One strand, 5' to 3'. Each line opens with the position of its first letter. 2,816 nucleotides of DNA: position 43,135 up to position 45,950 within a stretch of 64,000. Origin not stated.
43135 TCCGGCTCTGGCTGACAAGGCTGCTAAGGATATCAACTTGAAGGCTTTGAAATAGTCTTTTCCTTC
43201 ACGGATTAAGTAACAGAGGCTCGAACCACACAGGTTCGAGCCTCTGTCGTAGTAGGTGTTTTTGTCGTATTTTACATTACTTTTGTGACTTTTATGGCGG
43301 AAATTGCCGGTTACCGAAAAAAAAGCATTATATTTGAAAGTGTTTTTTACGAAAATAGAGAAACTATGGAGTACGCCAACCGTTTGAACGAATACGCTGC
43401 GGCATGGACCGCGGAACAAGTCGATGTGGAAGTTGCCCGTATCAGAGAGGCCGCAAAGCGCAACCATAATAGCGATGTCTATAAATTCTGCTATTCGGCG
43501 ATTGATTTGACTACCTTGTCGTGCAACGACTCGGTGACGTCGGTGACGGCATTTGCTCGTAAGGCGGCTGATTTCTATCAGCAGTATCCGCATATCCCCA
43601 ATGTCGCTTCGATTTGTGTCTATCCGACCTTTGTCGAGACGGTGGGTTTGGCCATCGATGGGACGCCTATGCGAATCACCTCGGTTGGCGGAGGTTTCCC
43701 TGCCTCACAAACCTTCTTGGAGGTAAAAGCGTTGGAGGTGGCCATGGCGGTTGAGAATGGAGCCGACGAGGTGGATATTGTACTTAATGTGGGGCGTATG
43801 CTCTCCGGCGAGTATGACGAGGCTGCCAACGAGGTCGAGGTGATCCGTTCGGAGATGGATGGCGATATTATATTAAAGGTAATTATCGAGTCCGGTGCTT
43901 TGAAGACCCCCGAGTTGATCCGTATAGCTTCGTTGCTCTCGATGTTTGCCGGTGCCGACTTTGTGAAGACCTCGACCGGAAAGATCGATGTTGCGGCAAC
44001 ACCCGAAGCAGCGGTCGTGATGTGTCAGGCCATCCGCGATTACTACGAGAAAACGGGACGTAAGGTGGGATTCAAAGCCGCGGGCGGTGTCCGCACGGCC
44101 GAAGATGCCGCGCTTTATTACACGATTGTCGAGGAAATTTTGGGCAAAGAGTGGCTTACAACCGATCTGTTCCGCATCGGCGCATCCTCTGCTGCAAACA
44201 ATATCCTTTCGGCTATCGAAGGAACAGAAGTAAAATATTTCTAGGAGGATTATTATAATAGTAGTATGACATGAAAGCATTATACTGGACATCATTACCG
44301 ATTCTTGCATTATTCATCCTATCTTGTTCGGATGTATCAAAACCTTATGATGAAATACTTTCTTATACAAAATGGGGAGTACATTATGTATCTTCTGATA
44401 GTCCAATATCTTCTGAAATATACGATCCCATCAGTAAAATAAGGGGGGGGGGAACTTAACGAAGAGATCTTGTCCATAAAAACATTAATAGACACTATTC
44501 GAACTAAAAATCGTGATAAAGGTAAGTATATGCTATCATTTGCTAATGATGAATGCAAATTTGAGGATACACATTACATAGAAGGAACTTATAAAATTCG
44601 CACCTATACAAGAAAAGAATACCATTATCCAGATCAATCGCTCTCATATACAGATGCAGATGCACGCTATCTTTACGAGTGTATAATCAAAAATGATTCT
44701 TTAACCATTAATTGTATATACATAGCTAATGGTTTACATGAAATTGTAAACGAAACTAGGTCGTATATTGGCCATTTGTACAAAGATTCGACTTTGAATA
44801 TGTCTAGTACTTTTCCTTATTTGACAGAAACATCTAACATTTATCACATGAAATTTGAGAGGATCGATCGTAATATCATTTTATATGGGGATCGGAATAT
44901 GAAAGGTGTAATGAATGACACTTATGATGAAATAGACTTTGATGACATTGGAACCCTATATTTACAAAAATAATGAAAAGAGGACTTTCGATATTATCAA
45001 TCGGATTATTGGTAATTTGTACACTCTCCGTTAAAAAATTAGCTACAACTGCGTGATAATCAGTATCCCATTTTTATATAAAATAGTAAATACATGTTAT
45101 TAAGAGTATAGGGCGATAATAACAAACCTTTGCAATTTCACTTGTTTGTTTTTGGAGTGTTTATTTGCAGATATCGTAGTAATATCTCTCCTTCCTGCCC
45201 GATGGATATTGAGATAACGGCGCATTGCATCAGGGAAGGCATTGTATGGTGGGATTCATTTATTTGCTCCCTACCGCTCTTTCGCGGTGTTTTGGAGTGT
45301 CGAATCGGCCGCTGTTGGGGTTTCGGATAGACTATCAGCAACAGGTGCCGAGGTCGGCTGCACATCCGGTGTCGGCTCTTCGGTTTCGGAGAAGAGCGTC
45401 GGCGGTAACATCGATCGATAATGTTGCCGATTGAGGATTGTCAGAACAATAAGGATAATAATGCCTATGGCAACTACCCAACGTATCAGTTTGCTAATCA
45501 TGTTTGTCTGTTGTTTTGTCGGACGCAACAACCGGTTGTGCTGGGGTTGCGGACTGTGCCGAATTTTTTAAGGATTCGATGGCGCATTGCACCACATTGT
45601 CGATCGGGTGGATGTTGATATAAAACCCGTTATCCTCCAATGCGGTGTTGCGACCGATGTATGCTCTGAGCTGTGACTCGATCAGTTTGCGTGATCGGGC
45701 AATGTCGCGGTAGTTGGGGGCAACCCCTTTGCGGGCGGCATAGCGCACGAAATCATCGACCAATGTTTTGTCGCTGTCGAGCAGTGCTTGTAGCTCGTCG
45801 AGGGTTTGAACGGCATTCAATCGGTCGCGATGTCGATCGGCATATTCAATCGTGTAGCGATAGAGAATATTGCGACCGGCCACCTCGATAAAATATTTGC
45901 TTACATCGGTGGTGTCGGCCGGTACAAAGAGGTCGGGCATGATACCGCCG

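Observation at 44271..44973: Lipoprotein gene switched off by a G10 tract: candidate phase variation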

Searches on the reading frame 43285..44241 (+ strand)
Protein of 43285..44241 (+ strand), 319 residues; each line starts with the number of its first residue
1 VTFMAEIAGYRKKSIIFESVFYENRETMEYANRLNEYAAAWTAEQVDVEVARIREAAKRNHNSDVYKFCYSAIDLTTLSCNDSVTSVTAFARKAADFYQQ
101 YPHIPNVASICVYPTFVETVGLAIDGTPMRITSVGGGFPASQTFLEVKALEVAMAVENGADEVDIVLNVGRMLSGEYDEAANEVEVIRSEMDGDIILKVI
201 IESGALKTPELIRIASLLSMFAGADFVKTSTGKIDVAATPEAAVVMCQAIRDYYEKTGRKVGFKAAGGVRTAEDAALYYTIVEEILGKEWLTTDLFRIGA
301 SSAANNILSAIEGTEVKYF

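Call 49: find_related_loci(query=window:43285-44241:+, collection=genome_contigs, flank=4000)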
Query window:43285-44241:+ (319 aa) in genome_contigs; peptide patterns used: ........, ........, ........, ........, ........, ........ (x = any residue, [..] = any of these).
341 stretches matched a pattern; 233 encode a relative of the query (tblastn E <= 1e-3); the best 80 are kept; 80 distinct loci.
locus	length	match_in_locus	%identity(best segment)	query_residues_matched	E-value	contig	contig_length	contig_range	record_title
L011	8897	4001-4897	96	21-319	0e+0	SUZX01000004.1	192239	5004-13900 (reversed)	MAG: Rikenellaceae bacterium isolate SIG187 NODE_1151_length_192239_cov_3.761478, whole genome shotgun sequence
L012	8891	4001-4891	90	23-319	0e+0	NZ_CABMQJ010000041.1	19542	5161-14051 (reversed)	MAG: uncultured Alistipes sp. isolate MGYG-HGUT-02592, whole genome shotgun sequence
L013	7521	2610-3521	88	17-319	0e+0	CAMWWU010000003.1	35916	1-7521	MAG TPA_asm: uncultured Alistipes sp. isolate SRR14411258_bin.3_metawrap_v1.3_MAG genome assembly, contig: NODE.260_leng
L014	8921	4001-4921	85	11-319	5e-180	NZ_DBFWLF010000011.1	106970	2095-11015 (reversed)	MAG: Alistipes sp. isolate MAG7874 contig11, whole genome shotgun sequence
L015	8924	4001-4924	84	9-319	2e-179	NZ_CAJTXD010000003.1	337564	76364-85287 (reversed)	MAG: uncultured Alistipes sp. isolate MGBC116833, whole genome shotgun sequence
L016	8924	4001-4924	84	9-319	2e-179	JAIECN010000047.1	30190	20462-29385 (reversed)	MAG: Alistipes sp. isolate SC0386_comb_16 SC0386_comb_16_contig_47, whole genome shotgun sequence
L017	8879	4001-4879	88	27-319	2e-179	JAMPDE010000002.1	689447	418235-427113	MAG: Alistipes senegalensis isolate NALB_7821b_10 Scaffold_#2__SCF_002__687414_bp, whole genome shotgun sequence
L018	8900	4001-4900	87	21-319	3e-179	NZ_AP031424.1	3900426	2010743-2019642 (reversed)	Alistipes sp. i18-0019-D1 chromosome, complete genome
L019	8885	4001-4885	89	26-319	6e-179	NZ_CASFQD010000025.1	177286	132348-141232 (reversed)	Uncultured Alistipes sp. isolate SI.B47.metabat-bins.143 SI.B47.metabat-bins.143.fa_k141_177379, whole genome shotgun se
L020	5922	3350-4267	86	15-319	0e+0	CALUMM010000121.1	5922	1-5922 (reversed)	MAG: uncultured Alistipes sp. isolate BRZ_P__bin39 genome assembly, contig: BRZ_P__NODE_13396_length_5922_cov_10.050813,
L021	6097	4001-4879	89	27-319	1e-179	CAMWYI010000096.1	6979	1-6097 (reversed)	MAG TPA_asm: uncultured Alistipes sp. isolate SRR14411257_bin.8_metawrap_v1.3_MAG genome assembly, contig: NODE.1728_len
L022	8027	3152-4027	89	28-319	2e-178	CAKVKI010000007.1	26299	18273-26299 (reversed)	MAG: uncultured Alistipes sp. isolate REFINED_METABAT215_TOP10_CONTIGS_1500_ASSEMBLY_K77_MERGED__Nepal_MoBio_Fiber-Hadza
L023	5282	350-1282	86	12-319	1e-179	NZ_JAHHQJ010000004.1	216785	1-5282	MAG: Alistipes sp. isolate MAG001 MAG001_4, whole genome shotgun sequence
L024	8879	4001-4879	87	27-319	4e-178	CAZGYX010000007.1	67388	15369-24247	MAG TPA_asm: uncultured Alistipes sp. isolate SRP199465_co2_842 genome assembly, contig: NODE_705_length_67388_cov_29.60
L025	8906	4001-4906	86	19-319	7e-178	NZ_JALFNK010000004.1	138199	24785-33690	MAG: Alistipes sp. isolate SUG839 k141_110467, whole genome shotgun sequence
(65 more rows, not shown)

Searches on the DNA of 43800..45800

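Call 96: search_rna_families(source=window, start=43800, end=45800, threshold=evalue, max_evalue=1)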
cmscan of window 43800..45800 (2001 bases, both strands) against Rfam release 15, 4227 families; matches with E-value up to 1: 1.
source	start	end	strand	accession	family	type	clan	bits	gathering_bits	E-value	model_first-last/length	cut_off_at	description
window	43816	43887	+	RF00292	snoTBR5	Gene; snRNA; snoRNA; CD-box;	-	19.3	44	0.18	1-94/94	no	Small nucleolar RNA TBR5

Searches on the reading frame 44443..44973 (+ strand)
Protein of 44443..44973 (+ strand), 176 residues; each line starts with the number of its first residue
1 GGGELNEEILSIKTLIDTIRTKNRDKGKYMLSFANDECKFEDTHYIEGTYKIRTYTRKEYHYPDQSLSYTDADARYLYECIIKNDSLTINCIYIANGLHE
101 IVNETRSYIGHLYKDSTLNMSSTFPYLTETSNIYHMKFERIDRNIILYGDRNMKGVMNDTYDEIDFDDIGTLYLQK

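Call 87: find_related_loci(query=window:44443-44973:+, collection=metagenome_contigs, flank=3000)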
Query window:44443-44973:+ (176 aa) in metagenome_contigs; peptide patterns used: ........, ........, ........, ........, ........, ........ (x = any residue, [..] = any of these).
80 stretches matched a pattern, but none encodes a relative of the query by tblastn (E <= 1e-3).
